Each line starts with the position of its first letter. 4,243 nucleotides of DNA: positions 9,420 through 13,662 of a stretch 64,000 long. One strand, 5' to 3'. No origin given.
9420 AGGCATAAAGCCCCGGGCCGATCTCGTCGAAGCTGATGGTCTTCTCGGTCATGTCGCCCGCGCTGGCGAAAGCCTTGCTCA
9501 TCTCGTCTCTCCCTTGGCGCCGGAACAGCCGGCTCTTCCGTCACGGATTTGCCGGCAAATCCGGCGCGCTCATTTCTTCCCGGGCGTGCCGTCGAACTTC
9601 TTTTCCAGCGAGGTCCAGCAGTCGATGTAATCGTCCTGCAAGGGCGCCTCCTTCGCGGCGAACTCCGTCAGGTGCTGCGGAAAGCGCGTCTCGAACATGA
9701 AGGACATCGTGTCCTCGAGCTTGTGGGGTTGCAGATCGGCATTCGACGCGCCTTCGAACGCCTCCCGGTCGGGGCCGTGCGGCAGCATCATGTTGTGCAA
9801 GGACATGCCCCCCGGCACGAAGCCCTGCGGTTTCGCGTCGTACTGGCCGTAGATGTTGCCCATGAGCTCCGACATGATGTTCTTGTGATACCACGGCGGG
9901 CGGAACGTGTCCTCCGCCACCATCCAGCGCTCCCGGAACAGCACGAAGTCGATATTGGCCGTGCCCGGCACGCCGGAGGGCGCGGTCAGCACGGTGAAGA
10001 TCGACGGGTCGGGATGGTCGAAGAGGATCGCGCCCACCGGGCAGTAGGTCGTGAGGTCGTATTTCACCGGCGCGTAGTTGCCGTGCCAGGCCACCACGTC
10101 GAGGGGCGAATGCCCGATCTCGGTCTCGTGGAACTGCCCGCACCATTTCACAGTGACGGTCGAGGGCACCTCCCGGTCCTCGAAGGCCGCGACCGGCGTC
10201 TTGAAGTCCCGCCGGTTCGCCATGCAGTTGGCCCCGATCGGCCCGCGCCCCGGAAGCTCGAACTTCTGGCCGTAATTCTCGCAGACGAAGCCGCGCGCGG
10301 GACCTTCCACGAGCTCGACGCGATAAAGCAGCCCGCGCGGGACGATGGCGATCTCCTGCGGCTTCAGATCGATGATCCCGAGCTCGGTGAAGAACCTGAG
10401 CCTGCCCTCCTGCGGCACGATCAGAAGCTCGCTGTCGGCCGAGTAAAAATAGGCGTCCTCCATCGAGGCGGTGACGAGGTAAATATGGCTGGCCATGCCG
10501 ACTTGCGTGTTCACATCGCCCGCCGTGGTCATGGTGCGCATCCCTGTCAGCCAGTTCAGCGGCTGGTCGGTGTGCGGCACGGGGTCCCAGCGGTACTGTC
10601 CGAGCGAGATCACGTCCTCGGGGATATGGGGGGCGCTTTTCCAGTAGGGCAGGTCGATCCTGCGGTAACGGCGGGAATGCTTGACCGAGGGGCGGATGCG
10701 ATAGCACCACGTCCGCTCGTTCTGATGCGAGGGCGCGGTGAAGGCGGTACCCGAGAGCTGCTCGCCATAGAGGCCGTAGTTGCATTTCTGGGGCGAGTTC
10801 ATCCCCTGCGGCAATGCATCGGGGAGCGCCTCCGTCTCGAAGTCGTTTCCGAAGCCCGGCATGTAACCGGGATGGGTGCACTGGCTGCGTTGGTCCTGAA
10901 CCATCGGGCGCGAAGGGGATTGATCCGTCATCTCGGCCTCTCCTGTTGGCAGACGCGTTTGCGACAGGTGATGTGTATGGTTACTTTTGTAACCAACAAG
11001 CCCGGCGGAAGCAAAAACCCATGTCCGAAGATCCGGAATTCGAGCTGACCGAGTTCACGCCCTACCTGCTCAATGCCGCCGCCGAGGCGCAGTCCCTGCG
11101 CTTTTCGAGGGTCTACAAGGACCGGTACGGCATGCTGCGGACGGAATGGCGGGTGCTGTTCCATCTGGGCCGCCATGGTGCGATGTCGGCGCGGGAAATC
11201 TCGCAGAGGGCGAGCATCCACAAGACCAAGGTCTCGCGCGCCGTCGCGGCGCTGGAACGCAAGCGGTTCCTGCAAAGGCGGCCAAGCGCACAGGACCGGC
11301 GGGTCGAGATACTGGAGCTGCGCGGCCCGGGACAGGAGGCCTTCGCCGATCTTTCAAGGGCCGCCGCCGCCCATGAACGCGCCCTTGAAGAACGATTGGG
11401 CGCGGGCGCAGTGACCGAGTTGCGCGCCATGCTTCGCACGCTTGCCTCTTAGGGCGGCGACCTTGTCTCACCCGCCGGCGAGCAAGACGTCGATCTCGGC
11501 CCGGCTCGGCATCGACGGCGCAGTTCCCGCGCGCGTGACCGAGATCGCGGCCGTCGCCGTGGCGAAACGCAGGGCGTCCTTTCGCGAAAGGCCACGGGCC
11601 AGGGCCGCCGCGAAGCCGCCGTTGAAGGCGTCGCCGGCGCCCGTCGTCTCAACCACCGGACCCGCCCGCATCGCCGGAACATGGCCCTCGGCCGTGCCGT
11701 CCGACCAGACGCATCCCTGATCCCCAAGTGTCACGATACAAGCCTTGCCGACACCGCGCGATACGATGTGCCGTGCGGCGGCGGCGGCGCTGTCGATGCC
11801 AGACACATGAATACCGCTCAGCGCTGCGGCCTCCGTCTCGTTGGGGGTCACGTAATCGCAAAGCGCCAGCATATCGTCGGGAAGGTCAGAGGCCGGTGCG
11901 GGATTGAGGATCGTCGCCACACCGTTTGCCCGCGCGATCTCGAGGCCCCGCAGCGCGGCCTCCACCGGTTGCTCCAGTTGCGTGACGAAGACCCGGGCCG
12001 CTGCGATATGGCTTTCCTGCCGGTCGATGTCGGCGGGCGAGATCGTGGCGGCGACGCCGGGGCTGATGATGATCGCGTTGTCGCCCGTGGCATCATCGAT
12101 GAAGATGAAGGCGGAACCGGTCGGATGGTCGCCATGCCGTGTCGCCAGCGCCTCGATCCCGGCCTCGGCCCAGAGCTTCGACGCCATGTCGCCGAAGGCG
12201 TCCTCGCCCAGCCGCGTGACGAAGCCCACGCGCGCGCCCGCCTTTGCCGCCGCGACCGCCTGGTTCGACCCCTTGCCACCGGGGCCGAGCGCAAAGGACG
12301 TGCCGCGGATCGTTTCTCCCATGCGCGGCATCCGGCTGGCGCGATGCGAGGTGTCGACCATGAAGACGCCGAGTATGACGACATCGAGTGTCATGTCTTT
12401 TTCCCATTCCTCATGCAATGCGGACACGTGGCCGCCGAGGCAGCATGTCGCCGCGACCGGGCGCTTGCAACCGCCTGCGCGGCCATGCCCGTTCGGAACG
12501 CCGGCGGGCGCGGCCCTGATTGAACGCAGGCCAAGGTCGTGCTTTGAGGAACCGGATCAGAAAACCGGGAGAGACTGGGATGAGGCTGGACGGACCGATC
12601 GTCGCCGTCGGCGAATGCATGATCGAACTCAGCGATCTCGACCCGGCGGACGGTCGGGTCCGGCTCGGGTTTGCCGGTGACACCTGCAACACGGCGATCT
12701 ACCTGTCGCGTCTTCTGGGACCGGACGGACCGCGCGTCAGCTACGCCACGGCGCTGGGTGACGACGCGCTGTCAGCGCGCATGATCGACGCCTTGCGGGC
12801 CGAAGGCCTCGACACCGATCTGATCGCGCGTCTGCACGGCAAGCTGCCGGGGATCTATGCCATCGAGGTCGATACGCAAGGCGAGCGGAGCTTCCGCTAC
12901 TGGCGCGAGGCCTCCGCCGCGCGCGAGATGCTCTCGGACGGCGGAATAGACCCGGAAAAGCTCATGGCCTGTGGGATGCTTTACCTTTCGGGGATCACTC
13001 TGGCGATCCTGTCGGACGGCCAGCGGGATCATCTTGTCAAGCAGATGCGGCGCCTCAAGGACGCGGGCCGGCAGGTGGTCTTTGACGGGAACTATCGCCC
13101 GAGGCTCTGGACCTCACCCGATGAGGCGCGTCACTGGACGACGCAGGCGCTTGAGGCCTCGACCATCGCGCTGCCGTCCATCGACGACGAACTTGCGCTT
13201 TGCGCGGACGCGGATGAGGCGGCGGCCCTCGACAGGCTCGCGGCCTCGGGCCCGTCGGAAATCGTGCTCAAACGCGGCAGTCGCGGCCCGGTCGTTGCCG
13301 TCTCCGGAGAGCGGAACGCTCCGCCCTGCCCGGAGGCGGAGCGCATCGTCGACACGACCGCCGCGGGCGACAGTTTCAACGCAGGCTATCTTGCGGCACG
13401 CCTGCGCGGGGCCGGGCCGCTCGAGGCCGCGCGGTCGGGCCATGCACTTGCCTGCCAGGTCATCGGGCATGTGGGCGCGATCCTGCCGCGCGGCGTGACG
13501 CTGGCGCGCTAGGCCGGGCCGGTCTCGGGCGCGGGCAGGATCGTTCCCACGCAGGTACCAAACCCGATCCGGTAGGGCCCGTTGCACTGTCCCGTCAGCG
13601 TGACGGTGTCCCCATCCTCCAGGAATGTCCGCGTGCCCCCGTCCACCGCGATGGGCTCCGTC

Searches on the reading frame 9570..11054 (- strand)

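Call 19: search_protein_families(library=pfam, proteins=[window:9570-11054:-], max_evalue=0.00001)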
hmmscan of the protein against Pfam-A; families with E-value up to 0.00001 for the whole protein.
window:9570-11054:- (494 aa): 2 families
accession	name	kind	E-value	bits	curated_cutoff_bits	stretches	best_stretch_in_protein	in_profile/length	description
PF20510.4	HgmA_N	-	4.9e-113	377.4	20.2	1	64-334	2-273/273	Homogentisate 1,2-dioxygenase N-terminal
PF04209.19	HgmA_C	-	1.5e-72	242.8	21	1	336-487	2-153/153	Homogentisate 1,2-dioxygenase C-terminal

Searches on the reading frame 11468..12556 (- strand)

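Call 19: search_protein_families(library=pfam, proteins=[window:11468-12556:-], max_evalue=0.00001)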
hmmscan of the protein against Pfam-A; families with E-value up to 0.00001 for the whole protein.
window:11468-12556:- (362 aa): 3 families
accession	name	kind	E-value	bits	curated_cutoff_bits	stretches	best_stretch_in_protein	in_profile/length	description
PF00294.29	PfkB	-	3.3e-66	224.1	25.8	1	58-351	3-301/302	pfkB family carbohydrate kinase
PF08543.17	Phos_pyr_kin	-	3.7e-09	36.7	27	1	211-334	98-226/246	Phosphomethylpyrimidine kinase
PF25270.1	Khk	-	4.3e-07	29.9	35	1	236-349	244-355/365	Prokaryotic ketohexokinase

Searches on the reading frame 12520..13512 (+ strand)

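Call 7: search_protein_families(library=pfam, proteins=[window:12520-13512:+])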
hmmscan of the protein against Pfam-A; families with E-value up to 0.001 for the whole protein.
window:12520-13512:+ (330 aa): 1 family
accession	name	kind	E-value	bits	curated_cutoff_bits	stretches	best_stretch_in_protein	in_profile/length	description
PF00294.29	PfkB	-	1.9e-50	172.4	25.8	1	27-322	4-297/302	pfkB family carbohydrate kinase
